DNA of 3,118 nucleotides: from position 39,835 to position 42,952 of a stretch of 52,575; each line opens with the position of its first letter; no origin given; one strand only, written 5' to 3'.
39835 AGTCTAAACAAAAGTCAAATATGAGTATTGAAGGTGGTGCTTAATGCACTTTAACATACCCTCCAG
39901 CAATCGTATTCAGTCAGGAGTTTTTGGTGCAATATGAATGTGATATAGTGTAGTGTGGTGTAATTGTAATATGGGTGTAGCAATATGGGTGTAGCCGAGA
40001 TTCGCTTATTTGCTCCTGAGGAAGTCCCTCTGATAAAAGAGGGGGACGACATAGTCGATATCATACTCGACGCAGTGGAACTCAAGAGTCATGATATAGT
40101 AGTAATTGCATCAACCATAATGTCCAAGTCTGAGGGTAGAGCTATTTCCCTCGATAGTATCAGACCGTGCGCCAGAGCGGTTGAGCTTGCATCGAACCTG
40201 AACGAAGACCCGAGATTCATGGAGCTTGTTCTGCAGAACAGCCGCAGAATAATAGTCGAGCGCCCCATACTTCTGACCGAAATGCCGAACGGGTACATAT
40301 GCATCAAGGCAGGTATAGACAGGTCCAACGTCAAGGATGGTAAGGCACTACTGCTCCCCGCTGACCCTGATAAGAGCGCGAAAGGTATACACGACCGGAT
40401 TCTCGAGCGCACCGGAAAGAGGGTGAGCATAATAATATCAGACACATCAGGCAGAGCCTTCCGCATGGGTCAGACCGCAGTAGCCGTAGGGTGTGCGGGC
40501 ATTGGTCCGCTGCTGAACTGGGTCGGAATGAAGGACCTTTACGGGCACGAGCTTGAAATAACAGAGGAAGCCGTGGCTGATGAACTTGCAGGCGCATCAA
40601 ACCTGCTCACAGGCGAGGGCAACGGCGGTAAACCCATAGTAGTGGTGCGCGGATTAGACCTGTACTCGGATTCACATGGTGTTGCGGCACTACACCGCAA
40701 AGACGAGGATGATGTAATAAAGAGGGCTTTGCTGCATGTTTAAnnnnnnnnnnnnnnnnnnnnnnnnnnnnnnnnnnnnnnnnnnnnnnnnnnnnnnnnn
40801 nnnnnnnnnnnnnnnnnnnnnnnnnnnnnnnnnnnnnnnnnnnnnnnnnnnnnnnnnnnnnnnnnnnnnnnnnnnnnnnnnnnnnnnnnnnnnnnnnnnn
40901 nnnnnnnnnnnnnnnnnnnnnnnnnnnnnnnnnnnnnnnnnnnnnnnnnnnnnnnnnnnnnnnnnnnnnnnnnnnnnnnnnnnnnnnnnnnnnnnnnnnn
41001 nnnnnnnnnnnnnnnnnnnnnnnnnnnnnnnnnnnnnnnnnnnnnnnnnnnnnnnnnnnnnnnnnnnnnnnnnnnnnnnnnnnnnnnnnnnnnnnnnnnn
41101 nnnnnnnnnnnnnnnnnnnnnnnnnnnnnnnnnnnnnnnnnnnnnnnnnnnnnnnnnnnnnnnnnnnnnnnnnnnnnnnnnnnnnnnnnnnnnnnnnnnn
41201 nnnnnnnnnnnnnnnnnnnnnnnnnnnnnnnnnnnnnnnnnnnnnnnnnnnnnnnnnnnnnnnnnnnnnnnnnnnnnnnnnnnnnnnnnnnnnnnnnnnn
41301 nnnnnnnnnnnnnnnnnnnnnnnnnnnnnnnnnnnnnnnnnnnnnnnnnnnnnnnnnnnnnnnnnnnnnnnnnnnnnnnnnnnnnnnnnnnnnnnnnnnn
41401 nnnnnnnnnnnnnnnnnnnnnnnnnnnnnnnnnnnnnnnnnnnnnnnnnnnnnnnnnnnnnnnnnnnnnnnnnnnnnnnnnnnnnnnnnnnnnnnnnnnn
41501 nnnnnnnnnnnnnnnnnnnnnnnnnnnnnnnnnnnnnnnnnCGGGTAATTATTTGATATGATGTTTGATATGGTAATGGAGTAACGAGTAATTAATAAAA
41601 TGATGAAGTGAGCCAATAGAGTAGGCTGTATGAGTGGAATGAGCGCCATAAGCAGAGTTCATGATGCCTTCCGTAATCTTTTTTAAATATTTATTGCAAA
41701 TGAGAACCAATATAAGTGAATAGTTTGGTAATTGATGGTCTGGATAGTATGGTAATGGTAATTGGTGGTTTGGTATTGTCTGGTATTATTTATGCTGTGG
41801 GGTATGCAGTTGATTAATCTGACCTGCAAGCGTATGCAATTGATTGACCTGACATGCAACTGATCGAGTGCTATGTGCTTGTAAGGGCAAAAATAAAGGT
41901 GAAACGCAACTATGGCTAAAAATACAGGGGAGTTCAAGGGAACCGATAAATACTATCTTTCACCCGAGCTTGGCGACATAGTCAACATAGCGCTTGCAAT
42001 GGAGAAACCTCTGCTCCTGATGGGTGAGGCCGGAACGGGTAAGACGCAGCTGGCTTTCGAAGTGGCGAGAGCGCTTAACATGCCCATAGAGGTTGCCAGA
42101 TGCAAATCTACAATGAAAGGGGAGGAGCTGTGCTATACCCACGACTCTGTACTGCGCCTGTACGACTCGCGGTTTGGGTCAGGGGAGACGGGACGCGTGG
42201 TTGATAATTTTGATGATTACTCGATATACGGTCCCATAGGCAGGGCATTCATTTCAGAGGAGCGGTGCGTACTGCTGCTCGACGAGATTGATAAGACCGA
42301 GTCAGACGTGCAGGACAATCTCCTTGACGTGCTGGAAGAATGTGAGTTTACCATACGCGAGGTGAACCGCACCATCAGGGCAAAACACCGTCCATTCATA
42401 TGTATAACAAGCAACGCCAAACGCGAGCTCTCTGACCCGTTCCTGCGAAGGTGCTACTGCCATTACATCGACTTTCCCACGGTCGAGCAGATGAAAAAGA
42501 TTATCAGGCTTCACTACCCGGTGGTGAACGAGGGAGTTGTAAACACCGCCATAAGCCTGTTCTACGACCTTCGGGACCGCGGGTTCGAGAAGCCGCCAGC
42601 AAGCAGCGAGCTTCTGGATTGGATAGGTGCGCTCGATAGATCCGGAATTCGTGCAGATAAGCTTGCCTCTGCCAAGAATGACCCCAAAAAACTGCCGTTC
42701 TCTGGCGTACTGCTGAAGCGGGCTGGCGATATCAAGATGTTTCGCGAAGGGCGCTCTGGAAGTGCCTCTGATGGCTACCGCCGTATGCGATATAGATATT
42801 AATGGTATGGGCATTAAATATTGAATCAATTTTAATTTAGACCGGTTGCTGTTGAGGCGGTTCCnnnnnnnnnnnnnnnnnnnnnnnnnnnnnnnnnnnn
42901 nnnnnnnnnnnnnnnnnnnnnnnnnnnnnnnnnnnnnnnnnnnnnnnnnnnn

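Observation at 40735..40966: Second family A array between cofE and the E2-like gene, supplying the cofE stop codon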

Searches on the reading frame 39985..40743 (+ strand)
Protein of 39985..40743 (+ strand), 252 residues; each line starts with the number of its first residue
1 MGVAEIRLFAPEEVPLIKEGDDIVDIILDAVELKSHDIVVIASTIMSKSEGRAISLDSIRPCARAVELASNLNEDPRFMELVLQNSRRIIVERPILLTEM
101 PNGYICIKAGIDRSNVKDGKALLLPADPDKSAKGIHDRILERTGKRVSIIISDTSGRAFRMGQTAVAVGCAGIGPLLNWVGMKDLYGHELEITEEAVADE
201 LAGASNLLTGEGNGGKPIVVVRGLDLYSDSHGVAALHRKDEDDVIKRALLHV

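Call 12: find_encoding_contigs(protein=window:39985-40743:+, flank=10000, max_places=6)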
Protein window:39985-40743:+ (252 aa): no gene with exactly this product is on record in the collection.
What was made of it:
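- Tried and rejected: The exact CofE sequence is not on record (call 12).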

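Call 15: search_protein_families(library=pfam, proteins=[window:39985-40743:+])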
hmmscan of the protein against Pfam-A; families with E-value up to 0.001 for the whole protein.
window:39985-40743:+ (252 aa): 1 family
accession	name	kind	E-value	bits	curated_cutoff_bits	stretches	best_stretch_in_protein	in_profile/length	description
PF01996.21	F420_ligase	-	1.4e-77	260.6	25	1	14-223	4-218/218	F420-0:Gamma-glutamyl ligase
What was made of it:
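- Checked: cofE (PF01996, E 1.4e-77, call 15) is ORF 39985-40743 and ends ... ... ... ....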

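Call 16: find_homologous_proteins(query=window:39985-40743:+, max_evalue=1e-40)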
Query window:39985-40743:+ (252 aa): 524 proteins with E <= 1e-40 among 2369 candidates; the best 120 are listed.
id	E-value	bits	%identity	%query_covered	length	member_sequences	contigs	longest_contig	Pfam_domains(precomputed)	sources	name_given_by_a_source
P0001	1.1e-157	541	100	100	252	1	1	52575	PF01996.22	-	-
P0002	1.5e-83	298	57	96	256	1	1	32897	PF01996.22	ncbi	-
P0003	2.1e-81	291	57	96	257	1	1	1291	PF01996.22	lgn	-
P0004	1.2e-80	288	56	96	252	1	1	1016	PF01996.22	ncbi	-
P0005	1.7e-80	288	56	97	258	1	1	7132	PF01996.22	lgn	-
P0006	3.8e-80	287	57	96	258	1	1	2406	PF01996.22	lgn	-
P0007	5.3e-80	286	57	97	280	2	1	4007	PF01996.22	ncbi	-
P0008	6.9e-80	286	56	97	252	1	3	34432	PF01996.22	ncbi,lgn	-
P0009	9.6e-80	286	56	96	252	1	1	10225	PF01996.22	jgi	-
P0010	1.1e-79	285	54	97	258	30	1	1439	PF01996.22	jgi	-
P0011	1.2e-79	285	56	96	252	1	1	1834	PF01996.22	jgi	jgi:coenzyme F420-0:L-glutamate ligase/coenzyme F420-1:gamma-L-glutamate ligase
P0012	4.0e-79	284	56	96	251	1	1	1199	PF01996.22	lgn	-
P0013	4.4e-79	283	55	96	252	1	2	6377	PF01996.22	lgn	-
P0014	1.2e-78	282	54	96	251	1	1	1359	PF01996.22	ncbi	-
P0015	1.6e-78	282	55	96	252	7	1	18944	PF01996.22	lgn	-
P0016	2.1e-78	281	53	95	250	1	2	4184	PF01996.22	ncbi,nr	ncbi:MAG: coenzyme F420-0:L-glutamate ligase [Methanosarcinales archaeon]|nr:coenzyme F420-0:L-gluta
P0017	2.7e-78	281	55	96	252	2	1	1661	PF01996.22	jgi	jgi:coenzyme F420-0:L-glutamate ligase/coenzyme F420-1:gamma-L-glutamate ligase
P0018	4.8e-78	280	55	96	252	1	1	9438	PF01996.22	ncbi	-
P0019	5.8e-78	280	55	96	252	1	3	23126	PF01996.22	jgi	jgi:coenzyme F420-0:L-glutamate ligase/coenzyme F420-1:gamma-L-glutamate ligase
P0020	8.5e-78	279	55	96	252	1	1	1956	PF01996.22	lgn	-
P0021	9.0e-78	279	53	97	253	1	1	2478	PF01996.22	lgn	-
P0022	9.5e-78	279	51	98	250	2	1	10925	PF01996.22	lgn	-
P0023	1.0e-77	279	54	97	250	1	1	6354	PF01996.22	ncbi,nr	ncbi:MAG: coenzyme F420-0:L-glutamate ligase [Methanosarcinaceae archaeon]|nr:coenzyme F420-0:L-glut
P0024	1.1e-77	279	54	97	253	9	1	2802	PF01996.22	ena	-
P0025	1.2e-77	279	56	96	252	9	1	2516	PF01996.22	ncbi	-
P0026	1.4e-77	279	56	98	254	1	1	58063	PF01996.22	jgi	-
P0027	2.2e-77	278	54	96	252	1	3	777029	PF01996.22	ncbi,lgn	-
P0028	2.2e-77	278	54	96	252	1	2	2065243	PF01996.22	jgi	jgi:coenzyme F420-0:L-glutamate ligase/coenzyme F420-1:gamma-L-glutamate ligase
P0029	2.3e-77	278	54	96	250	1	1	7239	PF01996.22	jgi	jgi:coenzyme F420-0:L-glutamate ligase/coenzyme F420-1:gamma-L-glutamate ligase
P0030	2.7e-77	278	54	96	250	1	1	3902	PF01996.22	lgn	-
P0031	3.0e-77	277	54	96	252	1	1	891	PF01996.22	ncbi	-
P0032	3.0e-77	277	55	96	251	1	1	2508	PF01996.22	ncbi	-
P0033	3.0e-77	277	55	96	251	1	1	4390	PF01996.22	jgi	jgi:coenzyme F420-0:L-glutamate ligase/coenzyme F420-1:gamma-L-glutamate ligase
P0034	3.4e-77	277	54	96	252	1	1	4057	PF01996.22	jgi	jgi:coenzyme F420-0:L-glutamate ligase/coenzyme F420-1:gamma-L-glutamate ligase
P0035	4.0e-77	277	52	96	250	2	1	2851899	PF01996.22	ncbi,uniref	ncbi:coenzyme F420-0:L-glutamate ligase [Methanolobus sp. WCC4]|uniref:coenzyme F420-0:L-glutamate l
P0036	4.7e-77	277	54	96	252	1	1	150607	PF01996.22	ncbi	-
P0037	5.2e-77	277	55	96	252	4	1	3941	PF01996.22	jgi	jgi:coenzyme F420-0:L-glutamate ligase/coenzyme F420-1:gamma-L-glutamate ligase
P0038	6.0e-77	276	55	96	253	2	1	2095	PF01996.22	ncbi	-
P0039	6.8e-77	276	55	96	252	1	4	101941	PF01996.22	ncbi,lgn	-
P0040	8.8e-77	276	54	96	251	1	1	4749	PF01996.22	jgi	-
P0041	9.7e-77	276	56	94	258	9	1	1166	PF01996.22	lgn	-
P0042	1.0e-76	276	53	96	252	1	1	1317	PF01996.22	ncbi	-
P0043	1.0e-76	276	54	96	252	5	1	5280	PF01996.22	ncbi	-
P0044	1.1e-76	276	52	96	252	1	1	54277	PF01996.22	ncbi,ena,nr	ncbi:Coenzyme F420:L-glutamate ligase [uncultured archaeon]|nr:Coenzyme F420:L-glutamate ligase [unc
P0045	1.2e-76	275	52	96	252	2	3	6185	PF01996.22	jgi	jgi:coenzyme F420-0:L-glutamate ligase/coenzyme F420-1:gamma-L-glutamate ligase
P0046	1.2e-76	275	54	96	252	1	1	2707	PF01996.22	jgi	jgi:coenzyme F420-0:L-glutamate ligase/coenzyme F420-1:gamma-L-glutamate ligase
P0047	1.6e-76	275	52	97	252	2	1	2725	PF01996.22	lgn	-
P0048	1.7e-76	275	56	96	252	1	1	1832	PF01996.22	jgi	-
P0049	2.0e-76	275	53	96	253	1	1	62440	PF01996.22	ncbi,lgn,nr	ncbi:MAG TPA: coenzyme F420-0:L-glutamate ligase [Candidatus Limnocylindrales bacterium]|nr:coenzyme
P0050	2.0e-76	275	53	97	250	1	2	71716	PF01996.22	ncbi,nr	ncbi:MAG: coenzyme F420-0:L-glutamate ligase [Methanosarcinaceae archaeon]|nr:coenzyme F420-0:L-glut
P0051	2.3e-76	275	53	97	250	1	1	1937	PF01996.22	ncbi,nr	ncbi:MAG: coenzyme F420-0:L-glutamate ligase [Candidatus Methanoperedens sp.]|nr:coenzyme F420-0:L-g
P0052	2.3e-76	274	55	96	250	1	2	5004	PF01996.22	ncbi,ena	-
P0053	2.5e-76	274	54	96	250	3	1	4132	PF01996.22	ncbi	-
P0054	2.7e-76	274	52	96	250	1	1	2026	PF01996.22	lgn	-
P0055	2.7e-76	274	53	96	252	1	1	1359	PF01996.22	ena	-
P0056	3.0e-76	274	54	97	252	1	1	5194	PF01996.22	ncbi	-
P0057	3.1e-76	274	53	96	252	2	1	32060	PF01996.22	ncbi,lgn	ncbi:MAG: coenzyme F420-0:L-glutamate ligase [Candidatus Methanoperedens sp.]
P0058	3.5e-76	274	53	96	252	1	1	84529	PF01996.22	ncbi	-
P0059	4.3e-76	274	53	97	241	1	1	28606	PF01996.22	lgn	-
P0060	6.9e-76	273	51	96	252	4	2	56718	PF01996.22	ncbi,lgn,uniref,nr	ncbi:coenzyme F420-0:L-glutamate ligase [Candidatus Methanoperedens nitratireducens]|uniref:Coenzyme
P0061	7.0e-76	273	54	94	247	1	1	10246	PF01996.22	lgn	-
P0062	8.1e-76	273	54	97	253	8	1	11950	PF01996.22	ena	-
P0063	8.5e-76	273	55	93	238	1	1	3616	PF01996.22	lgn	-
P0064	9.4e-76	272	52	96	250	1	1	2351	PF01996.22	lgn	-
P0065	9.6e-76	272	52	97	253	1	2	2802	PF01996.22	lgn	-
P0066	1.8e-75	272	53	96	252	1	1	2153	PF01996.22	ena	-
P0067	2.1e-75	271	52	96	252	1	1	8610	PF01996.22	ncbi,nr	ncbi:MAG: coenzyme F420-0:L-glutamate ligase [Candidatus Methanoperedens sp.]|nr:coenzyme F420-0:L-g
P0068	2.1e-75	271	54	96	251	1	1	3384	PF01996.22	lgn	-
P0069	2.1e-75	271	53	96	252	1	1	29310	PF01996.22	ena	-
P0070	2.2e-75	271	53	96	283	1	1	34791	PF01996.22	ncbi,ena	-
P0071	2.5e-75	271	53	97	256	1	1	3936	PF01996.22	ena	-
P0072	2.5e-75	271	54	96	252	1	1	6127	PF01996.22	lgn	-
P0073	2.7e-75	271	52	96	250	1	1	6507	PF01996.22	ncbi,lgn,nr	ncbi:MAG: coenzyme F420-0:L-glutamate ligase [Candidatus Methanoperedens sp.]|nr:coenzyme F420-0:L-g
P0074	3.7e-75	271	52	96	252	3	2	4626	PF01996.22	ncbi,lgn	-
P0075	4.2e-75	270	53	97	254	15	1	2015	PF01996.22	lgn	-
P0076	5.5e-75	270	54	96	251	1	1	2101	PF01996.22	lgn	-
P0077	5.5e-75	270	53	96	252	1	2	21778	PF01996.22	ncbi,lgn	-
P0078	5.7e-75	270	54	96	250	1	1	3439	PF01996.22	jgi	-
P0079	6.6e-75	270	53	96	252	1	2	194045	PF01996.22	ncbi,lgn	-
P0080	1.5e-74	269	53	96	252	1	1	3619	PF01996.22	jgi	jgi:coenzyme F420-0:L-glutamate ligase/coenzyme F420-1:gamma-L-glutamate ligase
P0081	1.8e-74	268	53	97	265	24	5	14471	PF01996.22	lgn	-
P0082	2.4e-74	268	51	97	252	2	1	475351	PF01996.22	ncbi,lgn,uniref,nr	ncbi:coenzyme F420-0:L-glutamate ligase [Methanolobus bombayensis]|uniref:coenzyme F420-0:L-glutamat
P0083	4.6e-74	267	52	97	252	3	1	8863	PF01996.22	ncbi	ncbi:MAG: coenzyme F420-0:L-glutamate ligase [Methanosarcinaceae archaeon]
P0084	5.0e-74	267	51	97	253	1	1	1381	PF01996.22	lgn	-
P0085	5.3e-74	267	54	96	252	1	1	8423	PF01996.22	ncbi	-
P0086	6.8e-74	266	51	97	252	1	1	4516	PF01996.22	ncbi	-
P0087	7.3e-74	266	52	96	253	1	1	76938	PF01996.22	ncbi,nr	ncbi:MAG: coenzyme F420-0:L-glutamate ligase [Methanolobus sp.]|nr:coenzyme F420-0:L-glutamate ligas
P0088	8.1e-74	266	50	97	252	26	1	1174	PF01996.22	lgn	-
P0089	8.3e-74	266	53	96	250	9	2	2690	PF01996.22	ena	-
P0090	8.8e-74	266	52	96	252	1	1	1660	PF01996.22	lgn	-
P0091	1.0e-73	266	52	96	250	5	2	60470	PF01996.22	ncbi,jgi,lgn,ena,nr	ncbi:MAG: coenzyme F420-0:L-glutamate ligase [Methanolobus sp.]|jgi:coenzyme F420-0:L-glutamate liga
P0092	1.1e-73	266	52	97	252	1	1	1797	PF01996.22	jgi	-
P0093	1.1e-73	266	51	97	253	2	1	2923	PF01996.22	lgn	-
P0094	1.3e-73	265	52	96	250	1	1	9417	PF01996.22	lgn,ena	-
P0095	1.3e-73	265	51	96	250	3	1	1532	PF01996.22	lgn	-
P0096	1.8e-73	265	52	97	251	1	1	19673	PF01996.22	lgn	-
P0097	2.3e-73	265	51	96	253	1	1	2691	PF01996.22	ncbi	-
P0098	2.4e-73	265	53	96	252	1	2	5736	PF01996.22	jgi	jgi:coenzyme F420-0:L-glutamate ligase/coenzyme F420-1:gamma-L-glutamate ligase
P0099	5.1e-73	264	52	96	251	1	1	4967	PF01996.22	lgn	-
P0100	5.4e-73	263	52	94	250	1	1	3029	PF01996.22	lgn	-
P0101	5.9e-73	263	52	96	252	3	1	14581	PF01996.22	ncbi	-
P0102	9.0e-73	263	52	94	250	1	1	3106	PF01996.22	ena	-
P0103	1.2e-72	262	52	94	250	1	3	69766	PF01996.22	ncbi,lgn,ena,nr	ncbi:MAG: coenzyme F420-0:L-glutamate ligase [Candidatus Methanoperedens sp.]|nr:coenzyme F420-0:L-g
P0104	1.2e-72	262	52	94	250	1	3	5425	PF01996.22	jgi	-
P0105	1.2e-72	262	49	97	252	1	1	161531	PF01996.22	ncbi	ncbi:MAG: coenzyme F420-0:L-glutamate ligase [Methanolobus sp.]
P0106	1.3e-72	262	52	94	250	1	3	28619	PF01996.22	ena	-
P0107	1.3e-72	262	52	94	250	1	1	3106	PF01996.22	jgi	-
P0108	1.3e-72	262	51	95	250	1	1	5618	PF01996.22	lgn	-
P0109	1.5e-72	262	50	97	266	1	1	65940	PF01996.22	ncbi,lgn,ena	-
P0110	1.7e-72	262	52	96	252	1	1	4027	PF01996.22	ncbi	-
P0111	1.8e-72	262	50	94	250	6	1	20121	PF01996.22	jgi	-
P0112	2.0e-72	262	49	97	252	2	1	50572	PF01996.22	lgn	-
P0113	2.0e-72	262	51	96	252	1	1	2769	PF01996.22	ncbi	-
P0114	2.0e-72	262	51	98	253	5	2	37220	PF01996.22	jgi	jgi:coenzyme F420-0:L-glutamate ligase/coenzyme F420-1:gamma-L-glutamate ligase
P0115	3.4e-72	261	52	94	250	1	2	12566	PF01996.22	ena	-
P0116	3.5e-72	261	52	94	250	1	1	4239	PF01996.22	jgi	-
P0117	3.6e-72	261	52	94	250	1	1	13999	PF01996.22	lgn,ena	-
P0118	3.7e-72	261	52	94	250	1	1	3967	PF01996.22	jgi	-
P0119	4.4e-72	260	51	97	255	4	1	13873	PF01996.22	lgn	-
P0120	4.4e-72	260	50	96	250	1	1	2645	PF01996.22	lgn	-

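Call 30: list_cluster_members(proteins=[P0002, P0004, P0007, P0008, P0016, P0022])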
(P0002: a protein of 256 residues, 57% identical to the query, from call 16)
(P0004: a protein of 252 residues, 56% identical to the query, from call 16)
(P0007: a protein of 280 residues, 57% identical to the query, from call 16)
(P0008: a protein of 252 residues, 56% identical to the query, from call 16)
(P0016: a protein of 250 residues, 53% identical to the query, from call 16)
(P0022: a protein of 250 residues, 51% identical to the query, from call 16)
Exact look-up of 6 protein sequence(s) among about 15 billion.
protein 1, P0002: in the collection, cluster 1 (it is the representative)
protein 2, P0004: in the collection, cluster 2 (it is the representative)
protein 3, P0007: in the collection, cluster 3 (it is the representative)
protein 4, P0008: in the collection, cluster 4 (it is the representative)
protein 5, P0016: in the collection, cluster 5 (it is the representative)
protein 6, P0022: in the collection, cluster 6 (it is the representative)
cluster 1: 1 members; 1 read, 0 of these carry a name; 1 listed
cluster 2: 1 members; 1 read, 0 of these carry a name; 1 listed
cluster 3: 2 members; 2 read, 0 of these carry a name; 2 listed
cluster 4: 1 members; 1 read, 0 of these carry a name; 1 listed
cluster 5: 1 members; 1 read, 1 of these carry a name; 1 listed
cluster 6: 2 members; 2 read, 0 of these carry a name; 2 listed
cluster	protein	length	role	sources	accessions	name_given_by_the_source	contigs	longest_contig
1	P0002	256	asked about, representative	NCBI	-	-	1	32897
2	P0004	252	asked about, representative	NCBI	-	-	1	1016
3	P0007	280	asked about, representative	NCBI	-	-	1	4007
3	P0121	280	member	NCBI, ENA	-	-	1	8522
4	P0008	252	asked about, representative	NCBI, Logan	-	-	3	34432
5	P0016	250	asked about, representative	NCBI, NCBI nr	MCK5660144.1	MAG: coenzyme F420-0:L-glutamate ligase [Methanosarcinales archaeon] | coenzyme F420-0:L-glutamate ligase [Methanosarcinales archaeon]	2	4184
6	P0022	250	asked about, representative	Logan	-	-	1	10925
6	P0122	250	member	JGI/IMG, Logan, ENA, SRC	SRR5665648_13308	-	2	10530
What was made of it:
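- Tried and rejected: The cluster look-up for taxon names of the CofE hits was uninformative (call 30).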

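Call 31: find_encoding_contigs(protein=P0002, flank=6000, max_places=3)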
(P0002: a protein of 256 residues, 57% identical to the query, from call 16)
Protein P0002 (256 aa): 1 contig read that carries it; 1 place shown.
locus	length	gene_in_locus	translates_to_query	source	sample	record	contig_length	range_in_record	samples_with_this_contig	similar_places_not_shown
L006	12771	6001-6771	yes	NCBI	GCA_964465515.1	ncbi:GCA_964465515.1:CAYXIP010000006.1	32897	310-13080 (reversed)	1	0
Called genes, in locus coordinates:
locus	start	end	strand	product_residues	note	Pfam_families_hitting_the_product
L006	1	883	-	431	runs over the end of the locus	PF02308:MgtC, PF13194:DUF4010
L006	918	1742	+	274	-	PF00696:AA_kinase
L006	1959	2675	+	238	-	PF24038:DUF7347, PF12840:HTH_20 (faint), PF06271:RDD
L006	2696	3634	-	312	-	PF04055:Radical_SAM (weak)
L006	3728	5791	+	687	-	PF03030:H_PPase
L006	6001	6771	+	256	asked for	PF01996:F420_ligase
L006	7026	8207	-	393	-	PF01966:HD, PF19276:HD_assoc_2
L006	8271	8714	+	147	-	PF00583:Acetyltransf_1, PF13673:Acetyltransf_10, PF13508:Acetyltransf_7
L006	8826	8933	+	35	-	-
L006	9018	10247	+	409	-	PF00009:GTP_EFTU, PF03144:GTP_EFTU_D2, PF09173:eIF2_C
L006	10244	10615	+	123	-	PF18477:PIN_9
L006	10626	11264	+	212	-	PF03876:SHS2_Rpb7-N, PF00575:S1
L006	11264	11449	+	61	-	PF06093:Spt4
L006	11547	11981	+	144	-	PF04019:DUF359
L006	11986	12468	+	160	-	PF01282:Ribosomal_S24e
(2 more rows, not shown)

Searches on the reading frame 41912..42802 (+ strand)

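Call 15: search_protein_families(library=pfam, proteins=[window:41912-42802:+])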
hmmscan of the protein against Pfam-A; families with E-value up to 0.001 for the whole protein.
window:41912-42802:+ (296 aa): 8 families
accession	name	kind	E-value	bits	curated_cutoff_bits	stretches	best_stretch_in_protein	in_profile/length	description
PF07728.20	AAA_5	-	5e-15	56.2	22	1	33-180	1-138/139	AAA domain (dynein-related subfamily)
PF07724.20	AAA_2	-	1.2e-10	42.1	27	1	35-174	7-131/166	AAA domain (Cdc48 subfamily)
PF00004.35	AAA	-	5.4e-09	37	21.2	1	34-181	1-123/131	ATPase family associated with various cellular activities (AAA)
PF00158.32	Sigma54_activat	-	7.2e-07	29.5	20.2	0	117-174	93-150/168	Sigma-54 interaction domain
PF07726.17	AAA_3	-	4.7e-05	23.7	27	0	120-165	65-107/131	ATPase family associated with various cellular activities (AAA)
PF01078.27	Mg_chelatase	-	4.9e-05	23.3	20.3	1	24-160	15-149/207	Magnesium chelatase, subunit ChlI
PF13401.12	AAA_22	-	0.00016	22.4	27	1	33-142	7-109/130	AAA domain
PF20030.5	bpMoxR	-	0.00017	21.2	27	0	19-56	19-56/205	MoxR domain in the MoxR-vWA-beta-propeller ternary systems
